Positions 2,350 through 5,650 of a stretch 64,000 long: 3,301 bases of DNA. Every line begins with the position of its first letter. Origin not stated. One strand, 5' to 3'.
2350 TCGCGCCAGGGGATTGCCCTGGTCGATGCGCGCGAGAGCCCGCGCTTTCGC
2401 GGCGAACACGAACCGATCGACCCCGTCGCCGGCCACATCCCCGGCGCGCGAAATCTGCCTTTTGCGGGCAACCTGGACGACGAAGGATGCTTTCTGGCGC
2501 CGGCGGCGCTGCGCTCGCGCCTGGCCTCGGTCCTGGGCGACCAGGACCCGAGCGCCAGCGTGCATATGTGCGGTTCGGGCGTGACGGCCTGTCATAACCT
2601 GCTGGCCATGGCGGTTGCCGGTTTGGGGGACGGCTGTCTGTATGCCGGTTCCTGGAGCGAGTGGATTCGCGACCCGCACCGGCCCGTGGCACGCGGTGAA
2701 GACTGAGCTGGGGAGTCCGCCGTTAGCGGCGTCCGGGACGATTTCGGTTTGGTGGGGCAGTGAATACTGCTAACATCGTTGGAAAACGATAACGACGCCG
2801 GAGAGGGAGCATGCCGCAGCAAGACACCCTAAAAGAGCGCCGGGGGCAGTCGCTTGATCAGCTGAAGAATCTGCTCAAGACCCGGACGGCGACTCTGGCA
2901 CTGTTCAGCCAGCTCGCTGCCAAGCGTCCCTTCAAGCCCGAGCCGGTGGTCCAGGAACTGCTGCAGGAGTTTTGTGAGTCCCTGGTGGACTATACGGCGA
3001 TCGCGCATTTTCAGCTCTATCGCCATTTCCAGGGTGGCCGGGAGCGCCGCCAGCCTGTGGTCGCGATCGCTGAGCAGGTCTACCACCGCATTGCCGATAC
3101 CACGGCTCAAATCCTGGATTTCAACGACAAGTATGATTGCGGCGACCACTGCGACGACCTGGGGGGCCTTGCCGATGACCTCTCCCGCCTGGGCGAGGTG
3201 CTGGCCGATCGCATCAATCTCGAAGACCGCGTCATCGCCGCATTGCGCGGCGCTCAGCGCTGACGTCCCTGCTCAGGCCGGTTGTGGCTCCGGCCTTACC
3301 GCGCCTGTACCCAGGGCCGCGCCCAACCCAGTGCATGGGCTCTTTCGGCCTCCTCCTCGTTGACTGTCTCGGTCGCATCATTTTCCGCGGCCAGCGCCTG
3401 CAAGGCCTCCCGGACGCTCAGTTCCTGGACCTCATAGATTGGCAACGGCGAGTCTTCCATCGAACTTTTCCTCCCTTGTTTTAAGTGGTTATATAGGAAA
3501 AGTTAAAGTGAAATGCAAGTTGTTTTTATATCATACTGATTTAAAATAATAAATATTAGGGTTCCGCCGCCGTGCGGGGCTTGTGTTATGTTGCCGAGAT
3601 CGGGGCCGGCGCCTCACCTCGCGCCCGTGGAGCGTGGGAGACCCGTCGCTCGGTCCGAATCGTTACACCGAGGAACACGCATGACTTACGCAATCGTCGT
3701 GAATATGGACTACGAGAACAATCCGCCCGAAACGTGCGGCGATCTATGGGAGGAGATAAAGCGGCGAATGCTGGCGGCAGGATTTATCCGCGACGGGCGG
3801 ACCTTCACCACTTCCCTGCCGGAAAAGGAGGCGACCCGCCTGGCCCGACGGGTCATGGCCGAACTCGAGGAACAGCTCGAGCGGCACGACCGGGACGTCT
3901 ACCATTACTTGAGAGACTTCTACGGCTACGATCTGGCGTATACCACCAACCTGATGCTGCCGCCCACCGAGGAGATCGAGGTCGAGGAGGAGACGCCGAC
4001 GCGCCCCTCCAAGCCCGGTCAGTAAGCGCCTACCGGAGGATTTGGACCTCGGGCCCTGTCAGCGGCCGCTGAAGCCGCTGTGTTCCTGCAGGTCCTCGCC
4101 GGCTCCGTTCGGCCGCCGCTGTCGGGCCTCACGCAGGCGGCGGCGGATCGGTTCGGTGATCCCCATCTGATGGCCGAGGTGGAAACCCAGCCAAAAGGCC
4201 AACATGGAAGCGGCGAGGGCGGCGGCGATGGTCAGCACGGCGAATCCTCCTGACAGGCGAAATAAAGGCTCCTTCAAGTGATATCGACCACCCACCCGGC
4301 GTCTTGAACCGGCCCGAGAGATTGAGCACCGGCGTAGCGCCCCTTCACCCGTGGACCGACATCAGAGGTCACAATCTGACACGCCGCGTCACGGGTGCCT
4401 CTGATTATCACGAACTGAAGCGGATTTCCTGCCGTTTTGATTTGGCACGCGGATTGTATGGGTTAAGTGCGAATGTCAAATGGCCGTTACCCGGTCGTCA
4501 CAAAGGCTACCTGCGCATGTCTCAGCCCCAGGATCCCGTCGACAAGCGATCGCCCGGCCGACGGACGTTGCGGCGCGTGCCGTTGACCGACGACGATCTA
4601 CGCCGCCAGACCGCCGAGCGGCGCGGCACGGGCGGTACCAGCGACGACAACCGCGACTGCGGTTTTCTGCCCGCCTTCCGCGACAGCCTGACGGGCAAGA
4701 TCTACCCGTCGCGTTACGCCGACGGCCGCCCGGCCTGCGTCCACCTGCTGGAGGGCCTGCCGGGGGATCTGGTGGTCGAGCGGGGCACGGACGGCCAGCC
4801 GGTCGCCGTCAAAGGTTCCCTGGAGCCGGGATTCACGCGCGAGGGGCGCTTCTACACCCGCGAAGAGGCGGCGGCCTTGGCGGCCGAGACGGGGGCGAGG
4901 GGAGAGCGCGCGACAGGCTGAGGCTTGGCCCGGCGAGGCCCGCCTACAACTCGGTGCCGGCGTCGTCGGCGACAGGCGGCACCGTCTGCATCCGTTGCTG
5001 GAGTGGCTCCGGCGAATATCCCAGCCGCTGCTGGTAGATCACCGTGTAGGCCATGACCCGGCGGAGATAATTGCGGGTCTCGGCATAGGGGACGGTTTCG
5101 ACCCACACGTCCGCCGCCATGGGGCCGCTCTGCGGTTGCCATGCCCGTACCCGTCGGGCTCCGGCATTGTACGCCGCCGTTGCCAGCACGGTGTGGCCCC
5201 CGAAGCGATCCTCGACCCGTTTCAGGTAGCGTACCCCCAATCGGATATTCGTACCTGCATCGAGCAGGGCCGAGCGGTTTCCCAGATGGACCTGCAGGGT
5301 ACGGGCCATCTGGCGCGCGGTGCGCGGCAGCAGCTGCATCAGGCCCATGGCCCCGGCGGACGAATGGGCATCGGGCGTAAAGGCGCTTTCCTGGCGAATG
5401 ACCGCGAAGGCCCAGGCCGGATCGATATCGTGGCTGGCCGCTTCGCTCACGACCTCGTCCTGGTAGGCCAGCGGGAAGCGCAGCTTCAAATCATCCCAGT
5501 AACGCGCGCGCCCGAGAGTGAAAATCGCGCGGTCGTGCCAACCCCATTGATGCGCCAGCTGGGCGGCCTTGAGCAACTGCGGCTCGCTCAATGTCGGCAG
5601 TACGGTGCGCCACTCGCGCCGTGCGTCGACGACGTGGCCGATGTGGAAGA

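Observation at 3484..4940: AT-rich tract and orphan VapD (Cas2-like) gene: likely small horizontally acquired islet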

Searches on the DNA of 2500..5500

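Call 6: search_rna_families(source=window, start=2500, end=5500, threshold=evalue, max_evalue=1)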
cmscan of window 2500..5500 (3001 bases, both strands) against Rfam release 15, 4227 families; matches with E-value up to 1: 0.
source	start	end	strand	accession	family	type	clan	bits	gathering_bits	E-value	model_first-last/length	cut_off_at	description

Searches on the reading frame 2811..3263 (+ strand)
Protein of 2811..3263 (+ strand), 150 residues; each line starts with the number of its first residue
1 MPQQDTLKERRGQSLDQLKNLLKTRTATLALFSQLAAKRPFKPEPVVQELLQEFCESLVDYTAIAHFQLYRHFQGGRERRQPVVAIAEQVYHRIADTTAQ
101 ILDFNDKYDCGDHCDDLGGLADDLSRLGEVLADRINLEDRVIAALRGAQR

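Call 4: search_protein_families(library=pfam, proteins=[window:2811-3263:+], max_evalue=1)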
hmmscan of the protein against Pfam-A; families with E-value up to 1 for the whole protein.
window:2811-3263:+ (150 aa): 2 families
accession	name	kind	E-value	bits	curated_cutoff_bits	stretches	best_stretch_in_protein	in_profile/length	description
PF04353.18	Rsd_AlgQ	-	1.4e-31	109.9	35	1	3-145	4-149/150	Regulator of RNA polymerase sigma(70) subunit, Rsd/AlgQ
PF01814.28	Hemerythrin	-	0.011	16.7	25.3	1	46-143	34-124/127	Hemerythrin HHE cation binding domain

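Call 5: search_protein_families(library=ncbifam, proteins=[window:2811-3263:+], max_evalue=1)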
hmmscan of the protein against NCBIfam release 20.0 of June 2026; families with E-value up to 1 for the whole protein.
window:2811-3263:+ (150 aa): 1 family
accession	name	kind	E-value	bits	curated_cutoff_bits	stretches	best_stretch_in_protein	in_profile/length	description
NF008723.0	PRK11718.1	equivalog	1.6e-26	93.1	139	1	4-146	5-151/161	sigma D regulator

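Call 74: find_related_loci(query=A10, collection=metagenome_contigs, flank=4000)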
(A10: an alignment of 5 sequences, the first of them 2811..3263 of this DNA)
Query A10 (150 aa) in metagenome_contigs; peptide patterns used: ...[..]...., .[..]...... (x = any residue, [..] = any of these).
466 stretches matched a pattern; 378 encode a relative of the query (tblastn E <= 1e-3); the best 80 are kept; 80 distinct loci.
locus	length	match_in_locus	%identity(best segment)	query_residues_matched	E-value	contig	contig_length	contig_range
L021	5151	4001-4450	100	1-150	5e-99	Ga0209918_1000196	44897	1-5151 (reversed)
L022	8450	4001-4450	93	1-150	1e-92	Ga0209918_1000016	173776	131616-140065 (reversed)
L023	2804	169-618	93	1-150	2e-93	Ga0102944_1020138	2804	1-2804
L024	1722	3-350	97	35-150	6e-77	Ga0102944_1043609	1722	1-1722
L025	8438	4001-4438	73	1-146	7e-70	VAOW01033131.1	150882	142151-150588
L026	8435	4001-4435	66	1-145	3e-62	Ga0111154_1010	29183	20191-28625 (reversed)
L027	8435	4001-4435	66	1-145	3e-62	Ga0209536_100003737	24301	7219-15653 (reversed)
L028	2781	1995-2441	63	3-150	1e-58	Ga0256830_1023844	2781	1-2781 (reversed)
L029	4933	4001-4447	63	3-150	3e-58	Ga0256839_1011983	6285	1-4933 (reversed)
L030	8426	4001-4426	64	9-150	9e-58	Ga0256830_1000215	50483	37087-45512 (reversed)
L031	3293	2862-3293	64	1-144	2e-55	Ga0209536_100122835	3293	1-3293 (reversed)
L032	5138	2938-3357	62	6-145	2e-55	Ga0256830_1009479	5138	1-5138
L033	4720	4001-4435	61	1-145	3e-55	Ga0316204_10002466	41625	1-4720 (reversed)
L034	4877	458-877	61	6-145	3e-55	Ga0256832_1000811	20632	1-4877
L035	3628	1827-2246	61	6-145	5e-55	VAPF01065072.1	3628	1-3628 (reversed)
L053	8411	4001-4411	64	9-145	1e-53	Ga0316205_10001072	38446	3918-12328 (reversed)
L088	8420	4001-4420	60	8-147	2e-51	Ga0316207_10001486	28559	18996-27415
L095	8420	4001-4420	61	8-147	8e-51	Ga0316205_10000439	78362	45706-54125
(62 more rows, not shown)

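Call 86: search_protein_families(library=pfam, proteins=[L095:4818-5552:+, L095:5579-6127:+, L088:6352-6813:-, L053:5466-7523:+], max_evalue=0.001)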
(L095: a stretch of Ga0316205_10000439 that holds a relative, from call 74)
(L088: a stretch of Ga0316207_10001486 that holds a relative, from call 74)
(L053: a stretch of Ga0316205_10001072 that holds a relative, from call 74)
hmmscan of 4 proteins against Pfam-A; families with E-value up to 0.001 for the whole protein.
L095:4818-5552:+ (244 aa): 1 family
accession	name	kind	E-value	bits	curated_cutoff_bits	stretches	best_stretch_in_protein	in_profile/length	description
PF01223.29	Endonuclease_NS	-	1e-40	140.2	23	1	12-225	9-218/223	DNA/RNA non-specific endonuclease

L095:5579-6127:+ (182 aa): 1 family
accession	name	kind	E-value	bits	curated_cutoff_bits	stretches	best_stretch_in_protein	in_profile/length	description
PF12158.14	DUF3592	-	7.7e-12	46.2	25.3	1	57-147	2-83/84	Domain of unknown function (DUF3592)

L088:6352-6813:- (153 aa): 1 family
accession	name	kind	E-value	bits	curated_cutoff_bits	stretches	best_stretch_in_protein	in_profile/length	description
PF04073.20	tRNA_edit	-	1.5e-20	73.9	25.5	1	23-143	1-123/123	Aminoacyl-tRNA editing domain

L053:5466-7523:+ (685 aa): 3 families
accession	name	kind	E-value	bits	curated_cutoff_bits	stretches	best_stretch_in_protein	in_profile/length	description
PF13365.12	Trypsin_2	-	7.6e-30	105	27.6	1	310-440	1-144/144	Trypsin-like peptidase domain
PF00089.32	Trypsin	-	2.2e-14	54.3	20.6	1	301-464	16-216/220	Trypsin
PF13511.11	DUF4124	-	4.5e-10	40.1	22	1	11-46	3-39/56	Domain of unknown function (DUF4124)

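Call 103: search_protein_families(library=ncbifam, proteins=[L053:5059-5385:+], max_evalue=1)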
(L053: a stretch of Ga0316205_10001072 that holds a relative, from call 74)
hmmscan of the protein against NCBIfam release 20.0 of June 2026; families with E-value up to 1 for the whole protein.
L053:5059-5385:+ (108 aa): 0 families

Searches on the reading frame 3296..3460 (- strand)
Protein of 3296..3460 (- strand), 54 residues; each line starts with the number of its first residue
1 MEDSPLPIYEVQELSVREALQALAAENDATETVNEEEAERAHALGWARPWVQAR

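Call 4: search_protein_families(library=pfam, proteins=[window:3296-3460:-], max_evalue=1)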
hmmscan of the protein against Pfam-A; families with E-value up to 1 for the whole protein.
window:3296-3460:- (54 aa): 1 family
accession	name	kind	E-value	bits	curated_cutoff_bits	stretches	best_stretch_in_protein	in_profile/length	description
PF00392.27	GntR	-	0.085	13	27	1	9-27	34-52/64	Bacterial regulatory proteins, gntR family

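Call 5: search_protein_families(library=ncbifam, proteins=[window:3296-3460:-], max_evalue=1)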
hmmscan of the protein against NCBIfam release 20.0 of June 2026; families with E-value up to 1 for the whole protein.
window:3296-3460:- (54 aa): 0 families

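Call 18: search_protein_families(library=padloc, proteins=[window:3296-3460:-], max_evalue=1)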
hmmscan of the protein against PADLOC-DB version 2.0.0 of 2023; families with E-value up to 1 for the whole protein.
window:3296-3460:- (54 aa): 0 families

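Call 88: search_solved_structures(query=A4, max_evalue=1)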
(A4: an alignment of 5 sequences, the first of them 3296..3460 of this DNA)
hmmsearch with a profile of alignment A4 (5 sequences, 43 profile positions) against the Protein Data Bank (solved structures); distinct sequences matched with E-value up to 1: 2.
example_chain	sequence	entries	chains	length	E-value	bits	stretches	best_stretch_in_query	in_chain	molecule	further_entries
5elh_A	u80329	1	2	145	0.56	13.7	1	6-20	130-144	RING finger protein unkempt homolog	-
7cm9_A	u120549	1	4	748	0.68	13.4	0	6-22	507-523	DMSP lyase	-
